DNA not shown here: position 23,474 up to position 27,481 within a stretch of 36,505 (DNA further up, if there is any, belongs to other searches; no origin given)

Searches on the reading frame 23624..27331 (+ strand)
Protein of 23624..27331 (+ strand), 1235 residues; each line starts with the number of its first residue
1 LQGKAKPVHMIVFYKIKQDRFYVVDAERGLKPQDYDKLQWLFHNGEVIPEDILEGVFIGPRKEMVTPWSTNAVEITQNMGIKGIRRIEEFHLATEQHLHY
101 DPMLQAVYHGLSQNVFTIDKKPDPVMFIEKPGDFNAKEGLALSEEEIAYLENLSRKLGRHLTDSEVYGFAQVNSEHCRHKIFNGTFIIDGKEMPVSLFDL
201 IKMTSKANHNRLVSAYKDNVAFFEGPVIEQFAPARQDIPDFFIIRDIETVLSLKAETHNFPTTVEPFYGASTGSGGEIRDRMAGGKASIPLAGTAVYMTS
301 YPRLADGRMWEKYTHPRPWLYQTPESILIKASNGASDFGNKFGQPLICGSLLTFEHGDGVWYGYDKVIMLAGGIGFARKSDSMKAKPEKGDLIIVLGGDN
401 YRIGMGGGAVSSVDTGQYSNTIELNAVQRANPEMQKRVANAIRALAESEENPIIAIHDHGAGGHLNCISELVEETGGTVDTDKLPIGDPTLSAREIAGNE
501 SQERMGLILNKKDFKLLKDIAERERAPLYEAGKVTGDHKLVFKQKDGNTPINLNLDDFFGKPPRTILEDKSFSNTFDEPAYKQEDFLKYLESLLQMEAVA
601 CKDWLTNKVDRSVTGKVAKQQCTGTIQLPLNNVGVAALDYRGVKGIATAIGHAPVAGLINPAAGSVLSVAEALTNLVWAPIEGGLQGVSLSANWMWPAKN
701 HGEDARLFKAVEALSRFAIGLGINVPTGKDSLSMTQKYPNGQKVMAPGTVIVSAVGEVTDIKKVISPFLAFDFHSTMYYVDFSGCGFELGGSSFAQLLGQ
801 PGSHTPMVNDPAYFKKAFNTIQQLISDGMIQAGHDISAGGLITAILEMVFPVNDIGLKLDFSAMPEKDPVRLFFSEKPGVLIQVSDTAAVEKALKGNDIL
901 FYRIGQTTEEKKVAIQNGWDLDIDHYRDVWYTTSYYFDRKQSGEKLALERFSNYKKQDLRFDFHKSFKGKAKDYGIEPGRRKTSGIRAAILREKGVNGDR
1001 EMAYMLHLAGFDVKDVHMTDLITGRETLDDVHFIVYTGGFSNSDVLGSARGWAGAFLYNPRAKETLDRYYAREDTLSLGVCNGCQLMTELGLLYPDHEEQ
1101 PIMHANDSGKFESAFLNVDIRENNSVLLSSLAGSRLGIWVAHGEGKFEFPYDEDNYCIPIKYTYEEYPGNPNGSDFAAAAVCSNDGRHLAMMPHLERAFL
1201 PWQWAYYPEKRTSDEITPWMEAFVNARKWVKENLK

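Call 11: search_protein_families(library=pfam, proteins=[window:23624-27331:+], max_evalue=0.00001)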
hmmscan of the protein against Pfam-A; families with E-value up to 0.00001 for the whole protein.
window:23624-27331:+ (1235 aa): 5 families
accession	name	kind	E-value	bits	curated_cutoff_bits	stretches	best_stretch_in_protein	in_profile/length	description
PF13507.12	GATase_5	-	1.4e-83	280.4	27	1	987-1230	3-260/260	CobB/CobQ-like glutamine amidotransferase domain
PF22689.1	FGAR-AT_PurM_N-like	-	1.3e-44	152.3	27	1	602-755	2-158/160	FGAR-AT PurM_N-like domain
PF02769.27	AIRS_C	-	3.6e-41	141.4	23.1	2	389-542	2-153/156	AIR synthase related protein, C-terminal domain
PF18072.6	FGAR-AT_linker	-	1.9e-19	70.3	26.6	1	135-180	5-50/50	Formylglycinamide ribonucleotide amidotransferase linker domain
PF18076.6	FGAR-AT_N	-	2.8e-10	40.6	26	1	21-89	3-73/115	Formylglycinamide ribonucleotide amidotransferase N-terminal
